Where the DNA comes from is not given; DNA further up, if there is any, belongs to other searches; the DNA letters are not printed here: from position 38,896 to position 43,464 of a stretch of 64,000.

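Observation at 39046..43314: Orphan 1,422-aa protein with an embedded mini-intein-like (Hint/BIL) domain and a C-terminal glycine-zipper membrane module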

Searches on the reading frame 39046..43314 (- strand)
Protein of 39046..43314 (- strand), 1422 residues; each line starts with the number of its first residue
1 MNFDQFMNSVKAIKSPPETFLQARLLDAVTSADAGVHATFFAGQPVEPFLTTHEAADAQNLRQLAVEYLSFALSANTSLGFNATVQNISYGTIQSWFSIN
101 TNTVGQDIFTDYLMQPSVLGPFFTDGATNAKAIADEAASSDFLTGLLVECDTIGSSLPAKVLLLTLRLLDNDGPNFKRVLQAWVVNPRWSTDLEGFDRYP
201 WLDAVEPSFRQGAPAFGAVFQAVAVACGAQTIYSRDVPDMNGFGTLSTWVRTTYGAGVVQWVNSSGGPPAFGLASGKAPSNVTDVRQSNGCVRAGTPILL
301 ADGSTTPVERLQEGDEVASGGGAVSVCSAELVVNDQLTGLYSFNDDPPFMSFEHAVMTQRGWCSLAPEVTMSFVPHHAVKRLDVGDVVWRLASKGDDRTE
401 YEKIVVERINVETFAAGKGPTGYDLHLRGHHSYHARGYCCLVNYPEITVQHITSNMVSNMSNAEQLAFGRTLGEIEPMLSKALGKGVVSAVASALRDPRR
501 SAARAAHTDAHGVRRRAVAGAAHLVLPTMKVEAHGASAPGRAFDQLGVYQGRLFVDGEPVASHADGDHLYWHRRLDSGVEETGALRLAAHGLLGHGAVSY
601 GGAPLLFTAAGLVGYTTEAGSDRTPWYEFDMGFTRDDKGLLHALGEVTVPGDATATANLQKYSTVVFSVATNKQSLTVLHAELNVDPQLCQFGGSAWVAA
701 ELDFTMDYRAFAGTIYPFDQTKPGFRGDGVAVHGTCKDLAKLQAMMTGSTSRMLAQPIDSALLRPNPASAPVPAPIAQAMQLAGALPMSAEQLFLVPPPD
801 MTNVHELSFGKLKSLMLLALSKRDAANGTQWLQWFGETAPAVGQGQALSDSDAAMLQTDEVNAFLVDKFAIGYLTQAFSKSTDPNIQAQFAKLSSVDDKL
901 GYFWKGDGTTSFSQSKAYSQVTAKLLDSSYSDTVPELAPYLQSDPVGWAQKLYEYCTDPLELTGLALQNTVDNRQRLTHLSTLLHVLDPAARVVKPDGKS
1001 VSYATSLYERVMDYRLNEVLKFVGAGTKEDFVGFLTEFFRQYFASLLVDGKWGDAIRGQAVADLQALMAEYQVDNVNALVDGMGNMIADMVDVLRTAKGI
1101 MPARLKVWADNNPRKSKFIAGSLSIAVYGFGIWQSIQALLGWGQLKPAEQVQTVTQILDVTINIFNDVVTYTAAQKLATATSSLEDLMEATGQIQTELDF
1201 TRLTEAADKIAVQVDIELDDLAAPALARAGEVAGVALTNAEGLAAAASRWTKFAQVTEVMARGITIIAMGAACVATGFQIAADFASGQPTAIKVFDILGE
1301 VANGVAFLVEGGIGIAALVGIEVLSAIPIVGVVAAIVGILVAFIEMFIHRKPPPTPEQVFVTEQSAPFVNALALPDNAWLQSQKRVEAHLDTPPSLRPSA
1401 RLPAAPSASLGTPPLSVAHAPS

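Call 3: search_protein_families(library=pfam, proteins=[window:39046-43314:-], max_evalue=1)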
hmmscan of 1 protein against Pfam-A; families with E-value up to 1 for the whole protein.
window:39046-43314:- (1422 aa): 1 family
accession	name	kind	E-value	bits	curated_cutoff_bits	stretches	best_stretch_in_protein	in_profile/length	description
PF08517.17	AXH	-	0.041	14.8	33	0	358-390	82-113/116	Ataxin-1 and HBP1 module (AXH)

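Call 4: search_protein_families(library=ncbifam, proteins=[window:39046-43314:-], max_evalue=1)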
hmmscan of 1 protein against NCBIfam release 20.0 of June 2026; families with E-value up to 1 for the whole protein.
window:39046-43314:- (1422 aa): 1 family
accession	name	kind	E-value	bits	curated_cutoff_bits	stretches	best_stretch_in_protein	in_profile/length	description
NF038136.1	rSAM_Rv_intein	exception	0.0046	15.9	700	1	291-384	76-176/574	intein-containing Rv2578c family radical SAM protein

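Call 8: find_homologous_proteins(query=window:39046-43314:-, max_evalue=0.001)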
Query window:39046-43314:- (1422 aa): 8 proteins with E <= 0.001 among 8000 candidates.
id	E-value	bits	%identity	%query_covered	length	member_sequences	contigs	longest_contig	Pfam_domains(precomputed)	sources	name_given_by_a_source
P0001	0.0e+0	3217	100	100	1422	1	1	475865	-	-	-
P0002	0.0e+0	1716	56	98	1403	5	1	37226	-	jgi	-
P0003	0.0e+0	1485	51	98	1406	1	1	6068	-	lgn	-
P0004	0.0e+0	1457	48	98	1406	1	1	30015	-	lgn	-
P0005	0.0e+0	1323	46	98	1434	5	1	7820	-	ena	-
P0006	0.0e+0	1301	44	98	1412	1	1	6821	-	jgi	jgi:hypothetical protein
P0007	0.0e+0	1219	54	76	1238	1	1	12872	-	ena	-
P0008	0.0e+0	1085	41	98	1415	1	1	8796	-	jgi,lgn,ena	-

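Call 11: search_protein_families(library=padloc, proteins=[window:39046-43314:-], max_evalue=0.01)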
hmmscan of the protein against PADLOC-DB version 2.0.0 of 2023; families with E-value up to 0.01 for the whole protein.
window:39046-43314:- (1422 aa): 0 families
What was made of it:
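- Tried and rejected: Pfam, NCBIfam and PADLOC gave nothing significant (calls 3, 4, 11).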

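Call 13: find_encoding_contigs(protein=P0002, flank=10000, max_places=3)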
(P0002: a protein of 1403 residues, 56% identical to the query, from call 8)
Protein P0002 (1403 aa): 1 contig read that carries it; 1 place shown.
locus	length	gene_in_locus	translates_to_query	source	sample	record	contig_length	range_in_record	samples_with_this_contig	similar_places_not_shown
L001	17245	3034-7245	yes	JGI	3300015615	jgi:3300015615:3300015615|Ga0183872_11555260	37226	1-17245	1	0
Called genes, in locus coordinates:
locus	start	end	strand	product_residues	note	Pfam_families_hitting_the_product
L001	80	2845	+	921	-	PF13191:AAA_16, PF13424:TPR_12 (faint), PF07719:TPR_2 (faint), PF13432:TPR_16 (weak), PF00196:GerE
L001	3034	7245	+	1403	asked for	-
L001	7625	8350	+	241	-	PF01569:PAP2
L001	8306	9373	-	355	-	PF03372:Exo_endo_phos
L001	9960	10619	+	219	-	PF01471:PG_binding_1, PF03734:YkuD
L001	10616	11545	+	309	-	PF01522:Polysacc_deac_1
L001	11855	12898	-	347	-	PF00069:Pkinase, PF07714:PK_Tyr_Ser-Thr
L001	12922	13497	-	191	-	PF04542:Sigma70_r2, PF08281:Sigma70_r4_2, PF04545:Sigma70_r4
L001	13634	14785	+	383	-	PF02771:Acyl-CoA_dh_N, PF02770:Acyl-CoA_dh_M, PF00441:Acyl-CoA_dh_1, PF08028:Acyl-CoA_dh_2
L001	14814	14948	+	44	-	-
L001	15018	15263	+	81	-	PF00578:AhpC-TSA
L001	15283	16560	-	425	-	PF00067:p450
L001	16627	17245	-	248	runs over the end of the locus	PF00561:Abhydrolase_1, PF12697:Abhydrolase_6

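Call 14: find_encoding_contigs(protein=P0004, flank=10000, max_places=3)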
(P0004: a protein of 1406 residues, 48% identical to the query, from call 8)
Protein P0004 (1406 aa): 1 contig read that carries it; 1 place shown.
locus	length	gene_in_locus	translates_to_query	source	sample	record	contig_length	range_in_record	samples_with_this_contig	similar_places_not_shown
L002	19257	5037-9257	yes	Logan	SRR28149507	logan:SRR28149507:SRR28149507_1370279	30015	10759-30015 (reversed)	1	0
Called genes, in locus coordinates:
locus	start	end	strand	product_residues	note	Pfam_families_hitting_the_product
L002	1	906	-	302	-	?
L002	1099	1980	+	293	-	PF02311:AraC_binding (weak), PF00165:HTH_AraC (faint), PF12833:HTH_18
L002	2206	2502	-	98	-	-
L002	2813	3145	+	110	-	PF03860:Csp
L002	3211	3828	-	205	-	PF04264:YceI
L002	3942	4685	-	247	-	PF00139:Lectin_legB, PF18483:Lectin_L-type_dom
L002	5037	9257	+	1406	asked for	-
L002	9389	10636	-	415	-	PF01136:Peptidase_U32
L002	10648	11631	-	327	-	PF02445:NadA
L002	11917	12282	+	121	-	-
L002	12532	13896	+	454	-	PF00072:Response_reg, PF00158:Sigma54_activat, PF14532:Sigma54_activ_2, PF07728:AAA_5 (weak), PF25601:AAA_lid_14, PF02954:HTH_8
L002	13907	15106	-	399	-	PF01937:ARMT1-like_dom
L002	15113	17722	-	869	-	PF05227:CHASE3, PF00512:HisKA, PF02518:HATPase_c, PF00072:Response_reg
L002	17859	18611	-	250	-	PF00106:adh_short, PF08659:KR (weak), PF13561:adh_short_C2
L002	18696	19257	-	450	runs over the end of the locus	PF02518:HATPase_c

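Call 15: find_related_loci(query=A1, collection=genome_contigs, flank=10000)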
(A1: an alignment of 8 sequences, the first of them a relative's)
Query A1 (1422 aa) in genome_contigs; peptide patterns used: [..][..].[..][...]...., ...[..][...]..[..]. (x = any residue, [..] = any of these).
168 stretches matched a pattern; 5 encode a relative of the query (tblastn E <= 1e-3); 5 distinct loci.
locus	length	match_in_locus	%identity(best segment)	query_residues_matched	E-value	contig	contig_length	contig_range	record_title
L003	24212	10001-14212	41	1-1397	0e+0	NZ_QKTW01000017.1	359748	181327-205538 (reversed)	Taibaiella soli strain R1-15 M2_S3_L001_R1_001__paired__contig_17, whole genome shotgun sequence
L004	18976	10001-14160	46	1-1397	0e+0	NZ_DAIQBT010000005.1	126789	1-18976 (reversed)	MAG: Clostridium sp. isolate CTOTU40225 NODE_60_length_126789_cov_7.994698, whole genome shotgun sequence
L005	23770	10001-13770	43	286-1380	7e-37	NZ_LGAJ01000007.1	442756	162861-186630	Sellimonas intestinalis strain BR72 contig_7, whole genome shotgun sequence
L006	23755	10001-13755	39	290-1380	7e-38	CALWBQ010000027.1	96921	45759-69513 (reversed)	MAG: uncultured Lachnospiraceae bacterium isolate E0_RM__bin152 genome assembly, contig: E0_RM__k127_804288, whole genom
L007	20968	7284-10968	42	283-1353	1e-29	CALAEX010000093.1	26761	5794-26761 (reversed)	MAG TPA_asm: uncultured Lachnospiraceae bacterium isolate SRR6425826_bin.44_CONCOCT_v1.1_MAG genome assembly, contig: ER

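Call 26: find_homologous_proteins(query=A2, max_evalue=0.001)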
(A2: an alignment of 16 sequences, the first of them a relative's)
Query A2 (16 sequences) (1422 aa, profile of the alignment): 9 proteins with E <= 0.001 among 8000 candidates.
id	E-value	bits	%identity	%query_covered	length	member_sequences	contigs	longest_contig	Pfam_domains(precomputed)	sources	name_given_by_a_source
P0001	0.0e+0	2083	100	100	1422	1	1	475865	-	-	-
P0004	0.0e+0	2046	48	98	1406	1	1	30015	-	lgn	-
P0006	0.0e+0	2018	44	98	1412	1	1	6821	-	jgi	jgi:hypothetical protein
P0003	0.0e+0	2016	51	98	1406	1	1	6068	-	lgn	-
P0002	0.0e+0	2013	56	98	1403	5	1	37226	-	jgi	-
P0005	0.0e+0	1951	46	98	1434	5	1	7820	-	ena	-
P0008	0.0e+0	1800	41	98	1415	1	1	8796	-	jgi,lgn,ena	-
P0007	0.0e+0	1333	54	76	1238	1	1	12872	-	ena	-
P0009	2.5e-183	630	33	53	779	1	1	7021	-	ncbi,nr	ncbi:MAG TPA: hypothetical protein PLR06_06075, partial [Cyclobacteriaceae bacterium]|nr:hypothetica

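Call 37: find_encoding_contigs(protein=P0001, flank=1000, max_places=2)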
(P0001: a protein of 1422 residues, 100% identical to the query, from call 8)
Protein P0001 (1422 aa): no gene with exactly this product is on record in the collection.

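Call 38: find_encoding_contigs(protein=P0008, flank=5000, max_places=4)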
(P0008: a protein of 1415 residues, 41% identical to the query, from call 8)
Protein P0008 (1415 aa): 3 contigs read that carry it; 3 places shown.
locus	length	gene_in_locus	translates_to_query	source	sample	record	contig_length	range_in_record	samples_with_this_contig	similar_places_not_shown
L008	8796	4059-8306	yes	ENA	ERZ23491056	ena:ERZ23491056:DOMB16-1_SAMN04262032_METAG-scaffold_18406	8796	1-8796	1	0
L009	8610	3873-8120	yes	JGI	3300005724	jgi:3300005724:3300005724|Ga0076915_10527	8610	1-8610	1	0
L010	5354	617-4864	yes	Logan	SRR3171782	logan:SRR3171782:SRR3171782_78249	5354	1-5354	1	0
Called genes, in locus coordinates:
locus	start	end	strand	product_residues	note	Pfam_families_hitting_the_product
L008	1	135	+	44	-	?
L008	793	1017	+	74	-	PF03446:NAD_binding_2, PF03807:F420_oxidored (weak)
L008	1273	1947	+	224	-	PF03446:NAD_binding_2, PF14833:NAD_binding_11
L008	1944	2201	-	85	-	-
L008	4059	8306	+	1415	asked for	-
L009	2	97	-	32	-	?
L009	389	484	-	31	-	-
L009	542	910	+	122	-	PF03446:NAD_binding_2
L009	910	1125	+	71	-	-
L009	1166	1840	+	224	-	PF03446:NAD_binding_2, PF14833:NAD_binding_11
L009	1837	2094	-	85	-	-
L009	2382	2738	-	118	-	-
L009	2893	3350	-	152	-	-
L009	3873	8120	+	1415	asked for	-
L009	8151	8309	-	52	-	-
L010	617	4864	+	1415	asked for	-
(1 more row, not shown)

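Call 39: find_encoding_contigs(protein=P0007, flank=8000, max_places=2)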
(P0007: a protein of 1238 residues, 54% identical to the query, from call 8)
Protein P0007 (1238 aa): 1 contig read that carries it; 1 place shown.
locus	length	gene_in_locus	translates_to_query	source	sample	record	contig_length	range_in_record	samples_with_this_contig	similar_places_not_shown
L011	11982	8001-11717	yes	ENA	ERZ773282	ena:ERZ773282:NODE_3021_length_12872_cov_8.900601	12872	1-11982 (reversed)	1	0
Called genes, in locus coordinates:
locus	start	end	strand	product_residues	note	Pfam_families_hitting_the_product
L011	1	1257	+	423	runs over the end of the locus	PF22039:HUTI_composite_bact (weak), PF07969:Amidohydro_3 (weak), PF01979:Amidohydro_1, PF07969:Amidohydro_3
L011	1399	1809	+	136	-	PF01741:MscL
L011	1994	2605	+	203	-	PF12844:HTH_19, PF13560:HTH_31, PF01381:HTH_3, PF13413:HTH_25 (weak), PF07883:Cupin_2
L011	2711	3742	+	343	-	PF00296:Bac_luciferase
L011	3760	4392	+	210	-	PF06684:AA_synth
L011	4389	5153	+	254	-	PF00561:Abhydrolase_1, PF12146:Hydrolase_4, PF12697:Abhydrolase_6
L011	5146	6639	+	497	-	PF00171:Aldedh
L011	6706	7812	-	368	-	PF02746:MR_MLE_N, PF13378:MR_MLE_C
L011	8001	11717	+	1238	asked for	-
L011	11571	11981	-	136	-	?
